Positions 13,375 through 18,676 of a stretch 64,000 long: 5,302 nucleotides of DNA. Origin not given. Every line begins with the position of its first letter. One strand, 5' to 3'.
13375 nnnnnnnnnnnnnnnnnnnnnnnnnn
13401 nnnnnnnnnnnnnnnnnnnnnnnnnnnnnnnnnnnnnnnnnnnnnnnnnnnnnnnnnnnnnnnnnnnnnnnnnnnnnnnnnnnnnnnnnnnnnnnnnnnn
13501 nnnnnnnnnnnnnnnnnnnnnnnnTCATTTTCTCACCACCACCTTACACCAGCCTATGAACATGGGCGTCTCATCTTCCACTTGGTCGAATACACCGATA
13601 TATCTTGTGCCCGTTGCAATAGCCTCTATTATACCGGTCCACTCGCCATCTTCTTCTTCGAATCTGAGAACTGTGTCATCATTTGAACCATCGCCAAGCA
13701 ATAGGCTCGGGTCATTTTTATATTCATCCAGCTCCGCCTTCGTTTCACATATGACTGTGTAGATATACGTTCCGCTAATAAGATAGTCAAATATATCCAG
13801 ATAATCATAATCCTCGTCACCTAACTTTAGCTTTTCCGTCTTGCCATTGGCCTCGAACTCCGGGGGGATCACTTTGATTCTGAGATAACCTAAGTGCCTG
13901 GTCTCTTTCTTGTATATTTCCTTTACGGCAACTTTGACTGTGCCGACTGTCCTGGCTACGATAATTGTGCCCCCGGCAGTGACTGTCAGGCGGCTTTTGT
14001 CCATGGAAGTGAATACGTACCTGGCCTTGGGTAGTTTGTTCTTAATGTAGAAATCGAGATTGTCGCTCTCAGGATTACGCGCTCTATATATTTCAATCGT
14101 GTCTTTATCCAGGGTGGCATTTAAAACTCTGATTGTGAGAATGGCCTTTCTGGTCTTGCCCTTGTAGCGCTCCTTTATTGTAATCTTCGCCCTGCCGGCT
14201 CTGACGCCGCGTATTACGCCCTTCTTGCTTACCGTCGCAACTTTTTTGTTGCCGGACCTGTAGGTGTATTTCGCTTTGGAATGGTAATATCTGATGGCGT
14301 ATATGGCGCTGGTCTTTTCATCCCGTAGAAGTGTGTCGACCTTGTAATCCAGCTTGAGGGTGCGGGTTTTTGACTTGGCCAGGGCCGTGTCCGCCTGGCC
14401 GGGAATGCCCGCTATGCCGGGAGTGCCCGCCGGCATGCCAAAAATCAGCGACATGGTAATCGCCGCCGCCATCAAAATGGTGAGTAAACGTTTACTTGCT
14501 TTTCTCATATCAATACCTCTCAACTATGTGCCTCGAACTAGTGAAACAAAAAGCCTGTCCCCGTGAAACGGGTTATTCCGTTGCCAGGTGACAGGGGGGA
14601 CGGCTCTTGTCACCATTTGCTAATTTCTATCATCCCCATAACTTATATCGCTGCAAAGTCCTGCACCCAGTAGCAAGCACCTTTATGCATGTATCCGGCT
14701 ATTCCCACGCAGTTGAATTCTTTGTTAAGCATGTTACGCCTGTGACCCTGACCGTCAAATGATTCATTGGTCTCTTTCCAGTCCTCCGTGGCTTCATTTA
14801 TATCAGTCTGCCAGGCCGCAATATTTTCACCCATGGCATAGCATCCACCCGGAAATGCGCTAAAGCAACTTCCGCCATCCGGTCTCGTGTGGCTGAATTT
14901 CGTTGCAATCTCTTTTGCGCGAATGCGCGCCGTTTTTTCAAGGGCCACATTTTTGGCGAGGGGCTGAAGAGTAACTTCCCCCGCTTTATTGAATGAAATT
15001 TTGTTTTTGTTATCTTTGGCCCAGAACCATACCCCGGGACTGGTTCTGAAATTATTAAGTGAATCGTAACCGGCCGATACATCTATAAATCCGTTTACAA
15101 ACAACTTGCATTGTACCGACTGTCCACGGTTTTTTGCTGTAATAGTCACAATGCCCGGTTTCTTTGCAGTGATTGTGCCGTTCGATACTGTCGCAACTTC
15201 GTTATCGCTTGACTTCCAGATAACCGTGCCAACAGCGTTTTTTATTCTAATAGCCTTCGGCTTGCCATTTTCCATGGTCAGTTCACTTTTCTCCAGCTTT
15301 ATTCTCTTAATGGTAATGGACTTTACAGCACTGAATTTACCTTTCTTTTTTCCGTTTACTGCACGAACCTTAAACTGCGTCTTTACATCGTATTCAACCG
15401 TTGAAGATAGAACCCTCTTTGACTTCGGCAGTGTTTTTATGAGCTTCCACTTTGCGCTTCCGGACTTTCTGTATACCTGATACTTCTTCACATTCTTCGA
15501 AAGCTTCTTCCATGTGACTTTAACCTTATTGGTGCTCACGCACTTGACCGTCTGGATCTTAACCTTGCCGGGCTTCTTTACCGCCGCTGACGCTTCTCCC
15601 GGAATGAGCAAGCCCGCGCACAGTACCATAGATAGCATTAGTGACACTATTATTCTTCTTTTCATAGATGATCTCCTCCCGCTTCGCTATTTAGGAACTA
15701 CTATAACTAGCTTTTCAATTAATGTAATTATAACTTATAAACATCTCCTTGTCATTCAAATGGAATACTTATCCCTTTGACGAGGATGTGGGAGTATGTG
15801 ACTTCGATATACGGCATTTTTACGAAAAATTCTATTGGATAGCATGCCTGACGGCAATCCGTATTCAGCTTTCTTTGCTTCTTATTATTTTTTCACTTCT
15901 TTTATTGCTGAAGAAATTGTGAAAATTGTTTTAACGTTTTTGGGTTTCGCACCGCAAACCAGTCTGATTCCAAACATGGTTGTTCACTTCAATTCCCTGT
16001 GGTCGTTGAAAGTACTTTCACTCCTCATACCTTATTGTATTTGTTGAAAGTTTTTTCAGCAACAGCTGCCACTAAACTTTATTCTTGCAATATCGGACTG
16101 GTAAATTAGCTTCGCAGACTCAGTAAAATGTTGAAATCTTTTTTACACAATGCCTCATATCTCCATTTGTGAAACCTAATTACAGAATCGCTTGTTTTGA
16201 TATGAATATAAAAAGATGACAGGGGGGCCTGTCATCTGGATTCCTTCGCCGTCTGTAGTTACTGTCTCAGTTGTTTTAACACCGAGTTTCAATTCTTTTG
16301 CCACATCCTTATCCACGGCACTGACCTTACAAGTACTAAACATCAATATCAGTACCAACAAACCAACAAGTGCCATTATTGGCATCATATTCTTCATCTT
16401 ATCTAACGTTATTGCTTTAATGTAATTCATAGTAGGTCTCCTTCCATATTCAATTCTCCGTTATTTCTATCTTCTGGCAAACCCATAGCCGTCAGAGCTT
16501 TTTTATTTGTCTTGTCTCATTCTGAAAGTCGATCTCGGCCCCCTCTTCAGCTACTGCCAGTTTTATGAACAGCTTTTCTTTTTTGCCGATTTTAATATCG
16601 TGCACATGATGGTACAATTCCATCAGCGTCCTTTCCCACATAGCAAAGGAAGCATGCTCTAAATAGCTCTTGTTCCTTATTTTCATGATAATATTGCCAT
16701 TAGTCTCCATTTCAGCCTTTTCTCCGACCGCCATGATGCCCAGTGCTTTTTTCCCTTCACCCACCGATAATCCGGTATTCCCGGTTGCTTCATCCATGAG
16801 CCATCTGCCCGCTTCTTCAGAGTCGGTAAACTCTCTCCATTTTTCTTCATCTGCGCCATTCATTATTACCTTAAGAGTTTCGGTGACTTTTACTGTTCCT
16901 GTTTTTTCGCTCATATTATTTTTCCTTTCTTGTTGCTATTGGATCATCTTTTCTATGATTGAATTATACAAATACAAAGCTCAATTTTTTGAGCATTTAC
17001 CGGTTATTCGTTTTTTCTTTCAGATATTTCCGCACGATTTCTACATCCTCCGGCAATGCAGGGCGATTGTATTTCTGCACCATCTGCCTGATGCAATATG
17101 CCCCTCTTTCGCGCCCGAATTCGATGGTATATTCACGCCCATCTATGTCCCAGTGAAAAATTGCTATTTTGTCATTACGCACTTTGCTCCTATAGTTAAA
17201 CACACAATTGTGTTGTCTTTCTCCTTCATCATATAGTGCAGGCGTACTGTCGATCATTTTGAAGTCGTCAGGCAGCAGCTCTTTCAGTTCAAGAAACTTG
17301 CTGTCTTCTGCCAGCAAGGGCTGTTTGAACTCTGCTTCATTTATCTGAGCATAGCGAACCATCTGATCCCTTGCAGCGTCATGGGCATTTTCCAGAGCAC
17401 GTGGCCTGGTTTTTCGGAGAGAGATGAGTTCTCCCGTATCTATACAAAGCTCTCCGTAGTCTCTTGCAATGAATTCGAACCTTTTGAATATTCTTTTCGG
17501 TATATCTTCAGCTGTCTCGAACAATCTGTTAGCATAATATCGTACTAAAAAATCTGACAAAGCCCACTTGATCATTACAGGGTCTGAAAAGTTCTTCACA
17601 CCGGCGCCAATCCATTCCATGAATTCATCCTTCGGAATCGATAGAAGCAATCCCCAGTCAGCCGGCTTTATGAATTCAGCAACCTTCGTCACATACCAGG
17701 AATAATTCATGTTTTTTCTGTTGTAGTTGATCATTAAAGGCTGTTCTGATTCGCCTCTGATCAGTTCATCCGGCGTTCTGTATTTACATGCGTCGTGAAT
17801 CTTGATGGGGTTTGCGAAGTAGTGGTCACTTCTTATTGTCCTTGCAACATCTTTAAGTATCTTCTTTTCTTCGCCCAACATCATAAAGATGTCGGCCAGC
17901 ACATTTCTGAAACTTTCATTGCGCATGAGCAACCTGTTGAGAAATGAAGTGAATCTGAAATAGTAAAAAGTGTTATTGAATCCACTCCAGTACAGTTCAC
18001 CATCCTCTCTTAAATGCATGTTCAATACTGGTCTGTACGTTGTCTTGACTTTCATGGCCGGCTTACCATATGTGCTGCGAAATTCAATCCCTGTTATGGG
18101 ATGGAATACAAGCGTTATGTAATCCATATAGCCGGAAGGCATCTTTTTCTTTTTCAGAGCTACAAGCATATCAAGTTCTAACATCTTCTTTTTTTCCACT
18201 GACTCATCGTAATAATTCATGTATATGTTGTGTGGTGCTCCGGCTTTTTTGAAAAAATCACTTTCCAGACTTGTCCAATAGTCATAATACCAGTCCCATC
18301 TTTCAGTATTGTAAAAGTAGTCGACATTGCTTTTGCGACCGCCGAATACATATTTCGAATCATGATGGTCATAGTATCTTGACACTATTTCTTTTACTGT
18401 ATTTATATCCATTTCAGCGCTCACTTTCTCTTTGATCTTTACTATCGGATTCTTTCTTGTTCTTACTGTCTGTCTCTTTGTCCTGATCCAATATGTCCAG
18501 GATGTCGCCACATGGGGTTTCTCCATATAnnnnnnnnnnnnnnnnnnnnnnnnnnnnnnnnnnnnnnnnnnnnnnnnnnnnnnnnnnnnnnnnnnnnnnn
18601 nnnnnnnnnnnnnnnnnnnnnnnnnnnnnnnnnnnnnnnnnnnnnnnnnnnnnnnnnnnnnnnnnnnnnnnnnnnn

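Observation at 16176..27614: Operator-linked low-GC island: WYL regulator, orphan HipA-like kinase, two-module AAA+ ATPase, Zn-ribbon proteins and a PcfJ-like operon form one candidate undescribed system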

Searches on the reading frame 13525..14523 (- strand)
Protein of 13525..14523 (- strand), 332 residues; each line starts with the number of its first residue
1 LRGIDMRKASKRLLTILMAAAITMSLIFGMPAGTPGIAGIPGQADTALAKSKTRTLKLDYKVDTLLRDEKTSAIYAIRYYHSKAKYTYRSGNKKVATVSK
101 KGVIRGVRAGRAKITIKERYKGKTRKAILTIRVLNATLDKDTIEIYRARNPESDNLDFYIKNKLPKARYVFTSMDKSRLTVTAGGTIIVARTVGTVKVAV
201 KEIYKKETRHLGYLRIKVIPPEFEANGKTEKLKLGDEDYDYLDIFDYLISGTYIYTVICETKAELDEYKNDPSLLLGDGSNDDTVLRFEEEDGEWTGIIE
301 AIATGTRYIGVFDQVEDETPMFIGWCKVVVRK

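Call 9: search_protein_families(library=pfam, max_evalue=0.01, proteins=[window:13525-14523:-])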
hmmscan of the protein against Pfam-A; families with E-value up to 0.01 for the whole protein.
window:13525-14523:- (332 aa): 3 families
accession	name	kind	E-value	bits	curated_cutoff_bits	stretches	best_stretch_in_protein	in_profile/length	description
PF02368.24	Big_2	-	6.7e-06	26.4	22.8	1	83-116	33-66/79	Bacterial Ig-like domain (group 2)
PF22359.2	Big-like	-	0.0029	18.3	27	0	86-117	3-34/48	Bacterial Ig-like domain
PF23486.1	Ig_TMEM132_5th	-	0.0089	16.6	28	0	88-120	88-120/137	TMEM132 fifth domain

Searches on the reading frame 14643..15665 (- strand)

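Call 9: search_protein_families(library=pfam, max_evalue=0.01, proteins=[window:14643-15665:-])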
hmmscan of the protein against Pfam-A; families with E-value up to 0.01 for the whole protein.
window:14643-15665:- (340 aa): 6 families
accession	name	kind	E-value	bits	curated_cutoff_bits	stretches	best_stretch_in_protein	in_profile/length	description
PF00188.32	CAP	-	1.8e-12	48.6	21.1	1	203-337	4-117/117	Cysteine-rich secretory protein family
PF02368.24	Big_2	-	6.2e-05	23.3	22.8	1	142-177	29-66/79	Bacterial Ig-like domain (group 2)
PF21910.2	GH85_C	-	0.00015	22.5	27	1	35-106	6-80/95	GH85 endohexosaminidases, C-terminal domain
PF00041.27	fn3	-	0.00029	21.4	25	1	40-114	8-80/84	Fibronectin type III domain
PF21461.3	HL_N-beta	-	0.0008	19.6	27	1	152-182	18-48/57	Hyaluronate lyase, N-terminal beta-sheet domain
PF22405.2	STIV-like_capsid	-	0.0091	16.1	26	0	30-73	40-84/148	Sulfolobus turreted icosahedral virus 1-like, major capsid protein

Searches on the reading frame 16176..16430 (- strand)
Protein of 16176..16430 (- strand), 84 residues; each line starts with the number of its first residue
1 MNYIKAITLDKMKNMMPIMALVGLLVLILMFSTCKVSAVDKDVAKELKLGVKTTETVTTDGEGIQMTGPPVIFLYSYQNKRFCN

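Call 8: search_protein_families(library=pfam, max_evalue=0.01, proteins=[window:16176-16430:-])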
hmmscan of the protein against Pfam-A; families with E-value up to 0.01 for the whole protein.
window:16176-16430:- (84 aa): 0 families

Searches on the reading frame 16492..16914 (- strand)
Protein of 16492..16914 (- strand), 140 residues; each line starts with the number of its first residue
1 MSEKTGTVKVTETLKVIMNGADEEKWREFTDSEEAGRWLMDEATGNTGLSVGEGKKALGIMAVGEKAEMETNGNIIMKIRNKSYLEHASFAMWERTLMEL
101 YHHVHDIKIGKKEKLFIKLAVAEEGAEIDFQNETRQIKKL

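Call 8: search_protein_families(library=pfam, max_evalue=0.01, proteins=[window:16492-16914:-])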
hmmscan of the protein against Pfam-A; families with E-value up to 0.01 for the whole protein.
window:16492-16914:- (140 aa): 0 families

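Call 10: search_protein_families(library=padloc, max_evalue=0.01, proteins=[window:16492-16914:-])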
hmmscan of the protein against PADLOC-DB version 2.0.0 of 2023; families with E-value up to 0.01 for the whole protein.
window:16492-16914:- (140 aa): 0 families

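Call 11: search_protein_families(library=phrogs, max_evalue=0.01, proteins=[window:16492-16914:-])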
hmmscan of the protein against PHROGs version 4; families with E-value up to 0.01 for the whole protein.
window:16492-16914:- (140 aa): 0 families

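Call 18: search_protein_families(library=ncbifam, max_evalue=0.01, proteins=[window:16492-16914:-])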
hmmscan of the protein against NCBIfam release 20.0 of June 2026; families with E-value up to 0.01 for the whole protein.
window:16492-16914:- (140 aa): 0 families

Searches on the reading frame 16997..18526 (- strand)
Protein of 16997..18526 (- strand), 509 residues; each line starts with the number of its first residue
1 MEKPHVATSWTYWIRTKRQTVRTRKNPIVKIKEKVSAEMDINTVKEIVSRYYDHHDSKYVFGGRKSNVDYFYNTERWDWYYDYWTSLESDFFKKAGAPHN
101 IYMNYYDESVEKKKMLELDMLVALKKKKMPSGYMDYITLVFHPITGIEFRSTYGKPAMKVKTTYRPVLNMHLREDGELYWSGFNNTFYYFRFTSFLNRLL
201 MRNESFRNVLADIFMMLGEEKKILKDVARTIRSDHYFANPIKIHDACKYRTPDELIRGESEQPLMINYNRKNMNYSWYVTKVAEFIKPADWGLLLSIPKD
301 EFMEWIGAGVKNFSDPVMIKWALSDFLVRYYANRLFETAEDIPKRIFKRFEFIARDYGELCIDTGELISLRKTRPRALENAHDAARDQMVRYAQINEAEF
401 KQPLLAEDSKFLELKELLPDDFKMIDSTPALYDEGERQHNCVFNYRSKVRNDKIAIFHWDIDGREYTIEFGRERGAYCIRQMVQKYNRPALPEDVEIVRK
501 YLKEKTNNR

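Call 8: search_protein_families(library=pfam, max_evalue=0.01, proteins=[window:16997-18526:-])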
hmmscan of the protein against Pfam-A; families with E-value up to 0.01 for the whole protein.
window:16997-18526:- (509 aa): 1 family
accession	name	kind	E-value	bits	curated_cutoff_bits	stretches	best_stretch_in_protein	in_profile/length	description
PF14284.11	PcfJ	-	8.9e-10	39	25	1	356-496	4-144/147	PcfJ-like protein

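Call 10: search_protein_families(library=padloc, max_evalue=0.01, proteins=[window:16997-18526:-])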
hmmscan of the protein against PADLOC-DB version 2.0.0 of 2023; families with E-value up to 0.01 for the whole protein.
window:16997-18526:- (509 aa): 0 families

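Call 11: search_protein_families(library=phrogs, max_evalue=0.01, proteins=[window:16997-18526:-])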
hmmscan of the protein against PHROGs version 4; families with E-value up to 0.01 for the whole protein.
window:16997-18526:- (509 aa): 1 family
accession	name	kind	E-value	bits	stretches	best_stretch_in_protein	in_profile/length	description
phrog_3169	-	unknown function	7.1e-07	29.6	1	356-506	321-467/474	-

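Call 18: search_protein_families(library=ncbifam, max_evalue=0.01, proteins=[window:16997-18526:-])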
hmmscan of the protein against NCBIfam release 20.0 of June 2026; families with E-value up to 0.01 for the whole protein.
window:16997-18526:- (509 aa): 0 families

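Call 58: search_dna_similar(query=window:16997-18526:-, collection=plasmids, mode=protein, max_rows=12)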
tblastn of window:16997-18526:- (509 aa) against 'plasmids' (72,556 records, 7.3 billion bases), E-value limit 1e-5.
Records with a match: 170; places in all: 170; records where one place covers at least 80% of the query: 0.
Best place of each record, by identity: <60% 170.
By first word of the organism name: Campylobacter 166; Fusobacterium 2; Butyrivibrio 1; Helicobacter 1.
By predicted mobility (MOB-suite, as given by PLSDB): conjugative 165; non-mobilizable 3; mobilizable 2.
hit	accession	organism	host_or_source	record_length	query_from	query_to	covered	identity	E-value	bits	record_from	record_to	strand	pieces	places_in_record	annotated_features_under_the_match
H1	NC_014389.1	Butyrivibrio proteoclasticus B316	-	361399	184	493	61%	24.9%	1e-12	78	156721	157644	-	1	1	PcfJ domain-containing protein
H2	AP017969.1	Fusobacterium varium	Homo sapiens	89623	209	505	58%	23.0%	3e-10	71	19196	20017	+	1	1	hypothetical protein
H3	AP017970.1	Fusobacterium varium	Homo sapiens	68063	209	505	58%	22.0%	4e-9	67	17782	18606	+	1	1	hypothetical protein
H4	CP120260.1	Campylobacter jejuni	Homo sapiens,human,State of Palestine: ...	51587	347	503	31%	30.6%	1e-7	62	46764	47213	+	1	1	hypothetical protein (x2)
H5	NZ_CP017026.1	Campylobacter coli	Cell culture,Housefly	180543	353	503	30%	29.8%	2e-9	69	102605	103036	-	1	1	hypothetical protein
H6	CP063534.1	Helicobacter winghamensis ATCC BAA-430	Homo sapiens,stool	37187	353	507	30%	28.0%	3e-7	61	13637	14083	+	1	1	hypothetical protein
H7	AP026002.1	Campylobacter jejuni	Homo sapiens,feces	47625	390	503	22%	33.3%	4e-7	61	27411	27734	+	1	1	hypothetical protein (x2)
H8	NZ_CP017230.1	Campylobacter jejuni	Homo sapiens,Human stool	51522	411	503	18%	34.4%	2e-7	62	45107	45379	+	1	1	hypothetical protein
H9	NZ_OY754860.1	Campylobacter coli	-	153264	411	503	18%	34.4%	3e-7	61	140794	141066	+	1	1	hypothetical protein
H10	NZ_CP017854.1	Campylobacter jejuni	chicken Gizzard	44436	411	503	18%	34.4%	4e-7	61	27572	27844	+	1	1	hypothetical protein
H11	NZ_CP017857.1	Campylobacter jejuni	turkey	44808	411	503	18%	34.4%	4e-7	61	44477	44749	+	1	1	hypothetical protein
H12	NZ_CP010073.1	Campylobacter jejuni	Homo sapiens,stool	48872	411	503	18%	34.4%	4e-7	61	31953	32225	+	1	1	hypothetical protein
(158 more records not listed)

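Call 59: search_dna_similar(query=window:16997-18526:-, collection=phages, mode=protein, max_rows=12)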
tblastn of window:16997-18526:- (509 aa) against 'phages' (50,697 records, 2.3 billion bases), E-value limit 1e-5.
No match.

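Call 63: find_related_loci(query=window:16997-18526:-, collection=viral_contigs, flank=8000)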
Query window:16997-18526:- (509 aa) in viral_contigs; peptide patterns used: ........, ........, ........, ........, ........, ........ (x = any residue, [..] = any of these).
6 stretches matched a pattern, but none encodes a relative of the query by tblastn (E <= 1e-3).
